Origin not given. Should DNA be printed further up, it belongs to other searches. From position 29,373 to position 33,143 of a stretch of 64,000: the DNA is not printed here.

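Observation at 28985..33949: CNB – [zinc-ribbon cyclase–STAND NTPase–TPR] – CNB – DUF427 module abutting an IS graveyard: candidate uncharacterised cyclic-nucleotide signalling or defence system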

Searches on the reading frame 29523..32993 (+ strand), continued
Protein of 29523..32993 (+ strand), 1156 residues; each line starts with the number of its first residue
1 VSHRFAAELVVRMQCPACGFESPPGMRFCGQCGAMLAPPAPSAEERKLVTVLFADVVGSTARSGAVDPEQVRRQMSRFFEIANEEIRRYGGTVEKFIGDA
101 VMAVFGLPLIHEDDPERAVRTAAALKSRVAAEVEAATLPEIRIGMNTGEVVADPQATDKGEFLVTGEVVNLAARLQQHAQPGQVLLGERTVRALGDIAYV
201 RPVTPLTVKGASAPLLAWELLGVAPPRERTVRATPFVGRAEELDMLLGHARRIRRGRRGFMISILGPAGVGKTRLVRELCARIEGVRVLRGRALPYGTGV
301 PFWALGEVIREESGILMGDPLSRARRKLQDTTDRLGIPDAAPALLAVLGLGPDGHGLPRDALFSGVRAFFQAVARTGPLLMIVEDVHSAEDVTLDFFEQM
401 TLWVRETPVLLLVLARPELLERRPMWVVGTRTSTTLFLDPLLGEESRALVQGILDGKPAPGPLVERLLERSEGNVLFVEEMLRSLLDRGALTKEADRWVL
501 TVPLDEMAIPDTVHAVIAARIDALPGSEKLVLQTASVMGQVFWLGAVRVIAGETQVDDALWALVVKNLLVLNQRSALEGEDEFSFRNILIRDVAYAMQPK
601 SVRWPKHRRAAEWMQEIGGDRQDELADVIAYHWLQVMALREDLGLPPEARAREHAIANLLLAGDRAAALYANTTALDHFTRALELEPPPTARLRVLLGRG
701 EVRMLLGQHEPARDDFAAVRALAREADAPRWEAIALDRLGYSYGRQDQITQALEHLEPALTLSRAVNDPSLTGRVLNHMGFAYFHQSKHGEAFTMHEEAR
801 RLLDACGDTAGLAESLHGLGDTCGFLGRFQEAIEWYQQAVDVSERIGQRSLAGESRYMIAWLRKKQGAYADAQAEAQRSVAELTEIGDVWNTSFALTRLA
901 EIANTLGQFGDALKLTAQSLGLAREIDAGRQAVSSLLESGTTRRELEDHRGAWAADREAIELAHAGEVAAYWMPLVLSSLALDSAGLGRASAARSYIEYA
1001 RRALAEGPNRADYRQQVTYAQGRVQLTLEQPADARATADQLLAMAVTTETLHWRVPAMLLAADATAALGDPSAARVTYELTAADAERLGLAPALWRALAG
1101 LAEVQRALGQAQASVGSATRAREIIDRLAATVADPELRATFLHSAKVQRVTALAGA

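Call 14: find_homologous_proteins(query=window:29556-32990:+, max_evalue=1e-10)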
Query window:29556-32990:+ (1145 aa): 7980 proteins with E <= 1e-10 among 8000 candidates; the best 120 are listed.
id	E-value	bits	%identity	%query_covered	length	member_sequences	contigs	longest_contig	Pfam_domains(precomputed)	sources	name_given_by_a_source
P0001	0.0e+0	2435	98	99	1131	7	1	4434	PF17874.8,PF00515.35,PF13424.13,PF00211.26,PF13181.13,PF07719.24,PF13191.13,PF13374.13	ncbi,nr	ncbi:MAG TPA: tetratricopeptide repeat protein [bacterium]|nr:tetratricopeptide repeat protein [bact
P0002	0.0e+0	1657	67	100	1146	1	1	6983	PF17874.8,PF00515.35,PF24463.2,PF13424.13,PF00211.26,PF13181.13,PF07719.24,PF13191.13,PF13374.13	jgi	jgi:class 3 adenylate cyclase/tetratricopeptide (TPR) repeat protein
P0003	0.0e+0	1633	68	99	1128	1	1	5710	PF17874.8,PF00515.35,PF13424.13,PF13176.13,PF13401.13,PF00211.26,PF13181.13,PF07719.24,PF13191.13,PF13374.13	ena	-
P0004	0.0e+0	1626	67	100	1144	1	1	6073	PF17874.8,PF00515.35,PF13424.13,PF00211.26,PF13191.13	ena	-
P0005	0.0e+0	1617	67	100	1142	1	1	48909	PF17874.8,PF00515.35,PF13424.13,PF00211.26,PF13181.13,PF07719.24,PF13191.13,PF13374.13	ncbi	-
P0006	0.0e+0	1595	66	100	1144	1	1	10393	PF13240.12,PF17874.8,PF00515.35,PF13424.13,PF13401.13,PF00211.26,PF13181.13,PF07719.24,PF13191.13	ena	-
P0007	0.0e+0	1570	65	100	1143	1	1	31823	PF13240.12,PF17874.8,PF00515.35,PF13424.13,PF00211.26,PF13181.13,PF07719.24,PF13191.13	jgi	jgi:class 3 adenylate cyclase/tetratricopeptide (TPR) repeat protein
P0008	0.0e+0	1569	64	100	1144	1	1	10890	PF17874.8,PF00515.35,PF13424.13,PF00211.26,PF07719.24,PF13191.13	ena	-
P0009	0.0e+0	1555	65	100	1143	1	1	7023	PF13240.12,PF17874.8,PF00515.35,PF13424.13,PF00211.26,PF13181.13,PF07719.24,PF13191.13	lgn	-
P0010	0.0e+0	1497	62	100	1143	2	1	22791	PF13240.12,PF17874.8,PF00515.35,PF13424.13,PF00211.26,PF07719.24,PF13191.13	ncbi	-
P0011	0.0e+0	1496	63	99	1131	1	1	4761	PF17874.8,PF00515.35,PF13424.13,PF00211.26,PF13181.13,PF07719.24,PF13191.13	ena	-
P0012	0.0e+0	1481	63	99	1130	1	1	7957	PF13414.13,PF17874.8,PF00515.35,PF13424.13,PF00211.26,PF13181.13,PF07719.24,PF13191.13,PF13374.13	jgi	jgi:class 3 adenylate cyclase/tetratricopeptide (TPR) repeat protein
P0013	0.0e+0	1480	61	100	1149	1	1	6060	PF13240.12,PF00515.35,PF13424.13,PF00211.26,PF07719.24,PF13191.13,PF13374.13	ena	-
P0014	0.0e+0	1458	61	99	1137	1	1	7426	PF17874.8,PF00515.35,PF13424.13,PF00211.26,PF13181.13,PF07719.24,PF13191.13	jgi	jgi:class 3 adenylate cyclase/tetratricopeptide (TPR) repeat protein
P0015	0.0e+0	1447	60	100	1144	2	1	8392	PF07721.21,PF13240.12,PF17874.8,PF12773.14,PF00515.35,PF24463.2,PF13424.13,PF00211.26,PF07719.24,PF13191.13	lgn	-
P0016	0.0e+0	1441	61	98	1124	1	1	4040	PF00515.35,PF13424.13,PF13401.13,PF00211.26,PF07719.24,PF13191.13,PF13374.13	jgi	-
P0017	0.0e+0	1435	59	100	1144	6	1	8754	PF13240.12,PF17874.8,PF00515.35,PF13424.13,PF00211.26,PF13181.13,PF07719.24,PF13191.13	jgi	-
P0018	0.0e+0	1434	60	100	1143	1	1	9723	PF17874.8,PF00515.35,PF13424.13,PF00211.26,PF13181.13,PF07719.24,PF13191.13,PF13374.13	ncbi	-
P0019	0.0e+0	1433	59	100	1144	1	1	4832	PF17874.8,PF00515.35,PF13424.13,PF00211.26,PF13181.13,PF07719.24,PF13191.13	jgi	jgi:class 3 adenylate cyclase/tetratricopeptide (TPR) repeat protein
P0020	0.0e+0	1431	63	94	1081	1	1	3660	PF17874.8,PF00515.35,PF13424.13,PF00211.26,PF13181.13,PF07719.24,PF13191.13,PF13374.13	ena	-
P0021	0.0e+0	1427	61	99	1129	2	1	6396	PF17874.8,PF00515.35,PF13424.13,PF00211.26,PF13181.13,PF07719.24,PF13191.13,PF13374.13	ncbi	-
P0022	0.0e+0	1421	60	99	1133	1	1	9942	PF17874.8,PF00515.35,PF13424.13,PF00211.26,PF13191.13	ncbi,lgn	-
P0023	0.0e+0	1415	60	99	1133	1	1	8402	PF17874.8,PF00515.35,PF13424.13,PF13432.13,PF00211.26,PF07719.24,PF13191.13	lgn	-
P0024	0.0e+0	1411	60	100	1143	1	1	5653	PF17874.8,PF00515.35,PF13424.13,PF00211.26,PF13191.13,PF13374.13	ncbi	-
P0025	0.0e+0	1408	59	99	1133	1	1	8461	PF17874.8,PF00515.35,PF13424.13,PF00211.26,PF07719.24,PF13191.13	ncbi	-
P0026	0.0e+0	1407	59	100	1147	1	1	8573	PF13240.12,PF17874.8,PF00515.35,PF13424.13,PF13401.13,PF00211.26,PF07719.24,PF13191.13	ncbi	-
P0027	0.0e+0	1404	60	99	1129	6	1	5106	PF17874.8,PF00515.35,PF13424.13,PF00211.26,PF13191.13,PF13374.13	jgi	-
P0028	0.0e+0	1397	62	91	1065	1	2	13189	PF13240.12,PF17874.8,PF00515.35,PF13424.13,PF13432.13,PF00211.26,PF13181.13,PF07719.24,PF13191.13,PF13374.13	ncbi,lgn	-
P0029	0.0e+0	1396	60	99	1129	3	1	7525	PF17874.8,PF00515.35,PF13424.13,PF00211.26,PF07719.24,PF13191.13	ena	-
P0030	0.0e+0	1394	59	99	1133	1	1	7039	PF17874.8,PF00515.35,PF13424.13,PF00211.26,PF07719.24,PF13191.13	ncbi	-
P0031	0.0e+0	1393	58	100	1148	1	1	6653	PF17874.8,PF00515.35,PF13424.13,PF00211.26,PF07719.24,PF13191.13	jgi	jgi:class 3 adenylate cyclase/tetratricopeptide (TPR) repeat protein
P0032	0.0e+0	1391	60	100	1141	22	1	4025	PF17874.8,PF00515.35,PF13424.13,PF00211.26,PF13181.13,PF07719.24,PF13191.13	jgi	-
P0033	0.0e+0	1389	58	100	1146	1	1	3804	PF13414.13,PF17874.8,PF00515.35,PF13424.13,PF13432.13,PF00211.26,PF07719.24,PF13191.13,PF13374.13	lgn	-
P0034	0.0e+0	1388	60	98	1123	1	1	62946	PF13414.13,PF17874.8,PF00515.35,PF13424.13,PF13176.13,PF00211.26,PF13181.13,PF07719.24,PF13191.13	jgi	-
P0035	0.0e+0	1387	60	99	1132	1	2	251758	PF17874.8,PF00515.35,PF13424.13,PF00211.26,PF13181.13,PF07719.24,PF13191.13,PF13374.13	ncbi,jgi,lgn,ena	-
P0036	0.0e+0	1383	59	100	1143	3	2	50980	PF13240.12,PF17874.8,PF12773.14,PF00515.35,PF24463.2,PF13424.13,PF00211.26,PF07719.24,PF13191.13,PF13374.13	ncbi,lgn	-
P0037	0.0e+0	1378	58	100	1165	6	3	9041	PF17874.8,PF00515.35,PF13424.13,PF00211.26,PF07719.24,PF13191.13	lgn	-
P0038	0.0e+0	1377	59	100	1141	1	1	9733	PF17874.8,PF00515.35,PF13424.13,PF00211.26,PF13181.13,PF07719.24,PF13191.13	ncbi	-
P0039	0.0e+0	1369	58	100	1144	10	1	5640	PF17874.8,PF00515.35,PF13424.13,PF13432.13,PF00211.26,PF13181.13,PF07719.24,PF13174.13,PF13191.13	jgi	-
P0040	0.0e+0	1368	60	99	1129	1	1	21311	PF17874.8,PF00515.35,PF13424.13,PF13176.13,PF00211.26,PF13181.13,PF07719.24,PF13191.13,PF13374.13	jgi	jgi:class 3 adenylate cyclase/tetratricopeptide (TPR) repeat protein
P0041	0.0e+0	1358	58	99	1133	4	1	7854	PF17874.8,PF00515.35,PF13424.13,PF00211.26,PF07719.24,PF13191.13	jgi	jgi:class 3 adenylate cyclase/tetratricopeptide (TPR) repeat protein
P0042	0.0e+0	1356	58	100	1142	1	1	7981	PF17874.8,PF00515.35,PF24463.2,PF13424.13,PF00211.26,PF13181.13,PF07719.24,PF13191.13,PF13374.13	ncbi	ncbi:MAG: ATP-binding protein [bacterium]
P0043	0.0e+0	1348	57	100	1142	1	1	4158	PF17874.8,PF00515.35,PF13424.13,PF00211.26,PF07719.24,PF13191.13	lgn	-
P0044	0.0e+0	1339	57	100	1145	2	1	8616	PF13414.13,PF17874.8,PF00515.35,PF13424.13,PF00211.26,PF07719.24,PF13191.13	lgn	-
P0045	0.0e+0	1338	59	97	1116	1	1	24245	PF17874.8,PF00515.35,PF13424.13,PF00211.26,PF07719.24,PF13191.13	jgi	jgi:class 3 adenylate cyclase/tetratricopeptide (TPR) repeat protein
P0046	0.0e+0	1334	57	100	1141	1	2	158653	PF17874.8,PF00515.35,PF13424.13,PF00211.26,PF13181.13,PF07719.24,PF13191.13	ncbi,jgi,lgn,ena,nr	ncbi:MAG TPA: tetratricopeptide repeat protein [bacterium]|nr:tetratricopeptide repeat protein [bact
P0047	0.0e+0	1331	57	100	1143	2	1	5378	PF13240.12,PF17874.8,PF12773.14,PF00515.35,PF13424.13,PF00211.26,PF07719.24,PF13191.13,PF13374.13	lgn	-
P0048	0.0e+0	1330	58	99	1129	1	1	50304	PF13414.13,PF17874.8,PF00515.35,PF13424.13,PF00211.26,PF07719.24,PF13191.13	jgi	jgi:class 3 adenylate cyclase/tetratricopeptide (TPR) repeat protein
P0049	0.0e+0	1315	58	97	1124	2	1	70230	PF17874.8,PF00515.35,PF13424.13,PF13176.13,PF00211.26,PF13181.13,PF07719.24,PF13191.13,PF13374.13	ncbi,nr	ncbi:MAG TPA: tetratricopeptide repeat protein [bacterium]|nr:tetratricopeptide repeat protein [bact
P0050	0.0e+0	1313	55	100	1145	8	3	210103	PF14559.13,PF17874.8,PF00515.35,PF24463.2,PF13424.13,PF13432.13,PF00211.26,PF07719.24,PF13174.13,PF13191.13,PF13374.13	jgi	jgi:class 3 adenylate cyclase/tetratricopeptide (TPR) repeat protein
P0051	0.0e+0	1312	58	97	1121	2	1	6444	PF17874.8,PF00515.35,PF13424.13,PF00211.26,PF07719.24,PF13191.13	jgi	jgi:class 3 adenylate cyclase/tetratricopeptide (TPR) repeat protein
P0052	0.0e+0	1310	56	100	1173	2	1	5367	PF17874.8,PF00515.35,PF13424.13,PF13176.13,PF13401.13,PF00211.26,PF13181.13,PF07719.24,PF13191.13,PF13374.13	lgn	-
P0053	0.0e+0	1304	86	60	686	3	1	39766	PF00211.26,PF13191.13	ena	-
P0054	0.0e+0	1293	55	100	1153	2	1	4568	PF17874.8,PF00515.35,PF13424.13,PF00211.26,PF13181.13,PF13191.13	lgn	-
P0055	0.0e+0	1291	55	100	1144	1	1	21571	PF17874.8,PF00515.35,PF13424.13,PF00211.26,PF13181.13,PF07719.24,PF13191.13,PF13374.13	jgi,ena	-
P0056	0.0e+0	1284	55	100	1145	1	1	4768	PF17874.8,PF00515.35,PF13424.13,PF00211.26,PF13181.13,PF07719.24,PF13191.13,PF13374.13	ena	-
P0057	0.0e+0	1278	55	100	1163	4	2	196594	PF17874.8,PF00515.35,PF13424.13,PF00211.26,PF13181.13,PF07719.24,PF13191.13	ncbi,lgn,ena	-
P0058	0.0e+0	1273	55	99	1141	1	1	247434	PF17874.8,PF00515.35,PF13424.13,PF13401.13,PF00211.26,PF07719.24,PF13191.13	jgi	-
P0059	0.0e+0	1267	56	99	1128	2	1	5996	PF17874.8,PF00515.35,PF13424.13,PF00211.26,PF07719.24,PF13191.13,PF13374.13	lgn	-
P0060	0.0e+0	1266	56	99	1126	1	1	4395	PF17874.8,PF00515.35,PF13424.13,PF00211.26,PF07719.24,PF13191.13,PF13374.13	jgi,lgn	jgi:class 3 adenylate cyclase/tetratricopeptide (TPR) repeat protein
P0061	0.0e+0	1263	54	99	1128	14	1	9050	PF17874.8,PF00515.35,PF13424.13,PF00211.26,PF13181.13,PF07719.24,PF13191.13,PF13374.13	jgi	-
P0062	0.0e+0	1263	54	99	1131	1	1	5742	PF17874.8,PF00515.35,PF13424.13,PF00211.26,PF07719.24,PF13191.13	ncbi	-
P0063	0.0e+0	1258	56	99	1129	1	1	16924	PF17874.8,PF00515.35,PF13424.13,PF00211.26,PF13181.13,PF07719.24,PF13191.13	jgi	jgi:class 3 adenylate cyclase/tetratricopeptide (TPR) repeat protein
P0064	0.0e+0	1254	54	100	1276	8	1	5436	PF17874.8,PF00515.35,PF13424.13,PF00211.26,PF07719.24,PF13191.13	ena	-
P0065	0.0e+0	1252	54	100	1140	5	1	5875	PF17874.8,PF13424.13,PF13401.13,PF00211.26,PF13191.13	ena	-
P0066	0.0e+0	1247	53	100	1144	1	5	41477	PF17874.8,PF00515.35,PF13424.13,PF13432.13,PF00211.26,PF07719.24,PF13191.13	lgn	-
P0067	0.0e+0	1247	55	100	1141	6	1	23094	PF17874.8,PF00515.35,PF13424.13,PF00211.26,PF13181.13,PF07719.24,PF13191.13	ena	-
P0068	0.0e+0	1231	55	100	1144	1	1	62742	PF00515.35,PF13424.13,PF00211.26,PF13181.13,PF07719.24,PF13191.13,PF13374.13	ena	-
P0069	0.0e+0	1230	54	98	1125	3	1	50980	PF17874.8,PF00515.35,PF13424.13,PF13401.13,PF00211.26,PF07719.24,PF13191.13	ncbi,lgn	-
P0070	0.0e+0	1219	54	100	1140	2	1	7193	PF17874.8,PF13424.13,PF00211.26,PF07719.24,PF13191.13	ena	-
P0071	0.0e+0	1218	53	99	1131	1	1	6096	PF17874.8,PF00515.35,PF13424.13,PF13176.13,PF00211.26,PF13181.13,PF07719.24,PF13191.13,PF13374.13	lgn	-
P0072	0.0e+0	1199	53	100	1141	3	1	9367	PF13240.12,PF00515.35,PF13424.13,PF00211.26,PF13191.13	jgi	jgi:class 3 adenylate cyclase/tetratricopeptide (TPR) repeat protein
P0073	0.0e+0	1137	55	88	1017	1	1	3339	PF17874.8,PF00515.35,PF13424.13,PF00211.26,PF07719.24,PF13191.13,PF13374.13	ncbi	-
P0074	0.0e+0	1123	52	98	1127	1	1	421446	PF17874.8,PF00515.35,PF13424.13,PF00211.26,PF07719.24,PF13191.13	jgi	jgi:class 3 adenylate cyclase/tetratricopeptide (TPR) repeat protein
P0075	0.0e+0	1054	57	80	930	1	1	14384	PF17874.8,PF00515.35,PF13424.13,PF13181.13,PF07719.24,PF13191.13,PF13374.13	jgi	jgi:tetratricopeptide (TPR) repeat protein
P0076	3.8e-175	603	39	81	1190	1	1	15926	PF13240.12,PF17874.8,PF12773.14,PF00515.35,PF24463.2,PF13424.13,PF13176.13,PF00211.26,PF13191.13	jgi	jgi:class 3 adenylate cyclase/tetratricopeptide (TPR) repeat protein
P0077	1.2e-174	601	38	90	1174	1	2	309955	PF13240.12,PF17874.8,PF12773.14,PF24463.2,PF13424.13,PF00211.26,PF07719.24,PF13191.13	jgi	-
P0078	1.2e-173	598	39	81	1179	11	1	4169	PF10602.16,PF13240.12,PF24463.2,PF13176.13,PF13191.13,PF13374.13,PF14559.13,PF17874.8,PF12773.14,PF00515.35,PF12895.14,PF13424.13,PF00211.26,PF07719.24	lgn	-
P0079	3.8e-172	593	38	81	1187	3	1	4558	PF13240.12,PF17874.8,PF12773.14,PF00515.35,PF13424.13,PF13176.13,PF00211.26,PF07719.24,PF13191.13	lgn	-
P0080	3.7e-169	583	37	81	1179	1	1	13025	PF10602.16,PF14559.13,PF13240.12,PF17874.8,PF12773.14,PF00515.35,PF24463.2,PF13424.13,PF00211.26,PF07719.24,PF13191.13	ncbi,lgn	-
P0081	3.6e-167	576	38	81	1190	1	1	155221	PF13240.12,PF17874.8,PF12773.14,PF24463.2,PF13424.13,PF00211.26,PF13191.13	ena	-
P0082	4.2e-166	573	39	74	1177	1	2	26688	PF13240.12,PF12773.14,PF24463.2,PF13424.13,PF00211.26,PF13191.13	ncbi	ncbi:MAG: adenylate/guanylate cyclase domain-containing protein [bacterium]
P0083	2.8e-162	560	37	87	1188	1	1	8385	PF13240.12,PF12773.14,PF24463.2,PF13424.13,PF00211.26,PF13181.13,PF13248.12,PF13191.13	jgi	jgi:class 3 adenylate cyclase/tetratricopeptide (TPR) repeat protein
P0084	2.6e-161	557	36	81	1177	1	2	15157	PF10602.16,PF13240.12,PF12773.14,PF00515.35,PF24463.2,PF13424.13,PF13401.13,PF00211.26,PF07719.24,PF13191.13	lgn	-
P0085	8.8e-161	555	39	80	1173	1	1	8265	PF13240.12,PF12773.14,PF00515.35,PF24463.2,PF13424.13,PF00211.26,PF13181.13,PF13248.12,PF13191.13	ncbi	-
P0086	1.7e-160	554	39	79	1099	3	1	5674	PF13424.13,PF00211.26,PF07719.24,PF13191.13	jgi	-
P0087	2.0e-160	554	38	87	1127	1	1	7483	PF13240.12,PF12773.14,PF00515.35,PF13424.13,PF13401.13,PF00211.26,PF07719.24,PF13191.13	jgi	-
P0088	6.5e-160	552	35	97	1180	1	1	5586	PF10602.16,PF13240.12,PF24463.2,PF13176.13,PF13191.13,PF13374.13,PF17874.8,PF12773.14,PF00515.35,PF13424.13,PF00211.26,PF13181.13,PF07719.24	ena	-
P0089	1.2e-159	551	38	83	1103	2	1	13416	PF13240.12,PF13424.13,PF13401.13,PF00211.26,PF13191.13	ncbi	-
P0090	1.2e-159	551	38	80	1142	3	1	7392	PF17874.8,PF13424.13,PF00211.26,PF13191.13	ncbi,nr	ncbi:MAG TPA: adenylate/guanylate cyclase domain-containing protein [bacterium]|nr:adenylate/guanyla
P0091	8.7e-159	549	38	77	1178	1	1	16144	PF13240.12,PF12773.14,PF24463.2,PF13424.13,PF00211.26,PF07719.24,PF13191.13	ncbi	-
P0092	4.6e-158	546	40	78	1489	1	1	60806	PF13424.13,PF13176.13,PF00211.26,PF00027.36,PF13191.13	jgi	jgi:class 3 adenylate cyclase/CRP-like cAMP-binding protein/tetratricopeptide (TPR) repeat protein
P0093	3.1e-157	544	37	80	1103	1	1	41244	PF13240.12,PF13424.13,PF00211.26,PF13191.13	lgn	-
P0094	5.3e-157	543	36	90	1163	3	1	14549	PF13240.12,PF12773.14,PF24463.2,PF13424.13,PF00211.26,PF13191.13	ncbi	-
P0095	9.0e-157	542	38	80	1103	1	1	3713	PF00515.35,PF13424.13,PF13401.13,PF00211.26,PF07719.24,PF13191.13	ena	-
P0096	2.9e-156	540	42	68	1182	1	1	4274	PF13240.12,PF12773.14,PF24463.2,PF13424.13,PF13176.13,PF13401.13,PF00211.26,PF13191.13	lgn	-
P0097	7.9e-156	539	39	77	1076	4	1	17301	PF13424.13,PF00211.26,PF13181.13,PF07719.24,PF13191.13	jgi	-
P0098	8.2e-156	539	38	80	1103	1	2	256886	PF13424.13,PF00211.26,PF13191.13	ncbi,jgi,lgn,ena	-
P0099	8.5e-156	539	38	80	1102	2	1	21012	PF13240.12,PF17874.8,PF00515.35,PF13424.13,PF13401.13,PF00211.26,PF13181.13,PF07719.24,PF13191.13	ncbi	-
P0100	6.6e-155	536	38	77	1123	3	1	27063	PF17874.8,PF00515.35,PF13424.13,PF13432.13,PF00211.26,PF07719.24,PF13191.13,PF13374.13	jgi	jgi:class 3 adenylate cyclase/tetratricopeptide (TPR) repeat protein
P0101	6.2e-154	533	36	99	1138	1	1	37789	PF13240.12,PF12773.14,PF00515.35,PF13424.13,PF00211.26,PF13248.12,PF07719.24,PF13191.13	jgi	jgi:class 3 adenylate cyclase/tetratricopeptide (TPR) repeat protein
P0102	2.4e-153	531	36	92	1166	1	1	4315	PF13240.12,PF17874.8,PF12773.14,PF24463.2,PF13424.13,PF00211.26,PF13191.13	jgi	-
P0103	1.6e-152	528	37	80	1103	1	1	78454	PF13240.12,PF12773.14,PF24463.2,PF13424.13,PF00211.26,PF13248.12,PF13191.13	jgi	-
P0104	8.5e-152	525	37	83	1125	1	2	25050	PF10602.16,PF17874.8,PF13424.13,PF13176.13,PF14938.13,PF00211.26,PF13191.13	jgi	-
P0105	1.2e-151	525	36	86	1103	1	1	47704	PF13240.12,PF12773.14,PF00515.35,PF24463.2,PF13424.13,PF00211.26,PF07719.24,PF13191.13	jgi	-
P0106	1.4e-151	525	39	77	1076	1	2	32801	PF12862.14,PF00515.35,PF13424.13,PF00211.26,PF13181.13,PF07719.24,PF13191.13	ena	-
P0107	2.1e-151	524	43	60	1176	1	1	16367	PF13240.12,PF12773.14,PF24463.2,PF00211.26,PF13248.12,PF13191.13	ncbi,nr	ncbi:MAG TPA: adenylate/guanylate cyclase domain-containing protein [bacterium]|nr:adenylate/guanyla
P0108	9.1e-150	519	38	64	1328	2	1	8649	PF13240.12,PF12773.14,PF24463.2,PF13424.13,PF13401.13,PF00211.26,PF13191.13,PF14952.12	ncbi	-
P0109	4.4e-149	516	37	77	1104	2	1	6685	PF13424.13,PF00211.26,PF13191.13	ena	-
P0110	8.2e-149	516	43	59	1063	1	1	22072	PF13240.12,PF17874.8,PF13424.13,PF00211.26,PF13181.13,PF07719.24,PF13191.13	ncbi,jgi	-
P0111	1.9e-148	514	39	68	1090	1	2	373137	PF13240.12,PF00211.26,PF07719.24,PF13191.13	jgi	jgi:class 3 adenylate cyclase/tetratricopeptide (TPR) repeat protein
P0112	2.0e-147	511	38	79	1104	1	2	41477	PF13240.12,PF13424.13,PF13401.13,PF00211.26,PF13191.13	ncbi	-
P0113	7.4e-147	509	40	71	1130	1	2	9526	PF13240.12,PF00211.26,PF13191.13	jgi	jgi:class 3 adenylate cyclase/tetratricopeptide (TPR) repeat protein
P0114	9.8e-147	509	38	76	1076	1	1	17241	PF00515.35,PF13424.13,PF13401.13,PF00211.26,PF13181.13,PF07719.24,PF13191.13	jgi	jgi:class 3 adenylate cyclase/tetratricopeptide (TPR) repeat protein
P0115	1.1e-146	509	43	59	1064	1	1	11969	PF13240.12,PF13401.13,PF00211.26,PF13191.13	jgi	-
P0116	4.1e-146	507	44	55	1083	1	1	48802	PF24463.2,PF13424.13,PF00211.26,PF13191.13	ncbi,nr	ncbi:MAG TPA: adenylate/guanylate cyclase domain-containing protein [Candidatus Limnocylindria bacte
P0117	5.5e-146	506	39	70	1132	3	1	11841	PF13240.12,PF24463.2,PF00211.26,PF13191.13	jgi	jgi:class 3 adenylate cyclase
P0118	9.3e-145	502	42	61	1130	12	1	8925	PF13240.12,PF13401.13,PF00211.26,PF13191.13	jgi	jgi:class 3 adenylate cyclase/tetratricopeptide (TPR) repeat protein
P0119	1.2e-144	502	37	90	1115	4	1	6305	PF13424.13,PF00211.26,PF13191.13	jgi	jgi:class 3 adenylate cyclase/tetratricopeptide (TPR) repeat protein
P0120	5.0e-144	500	36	78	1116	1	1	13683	PF13424.13,PF13401.13,PF00211.26,PF13191.13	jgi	-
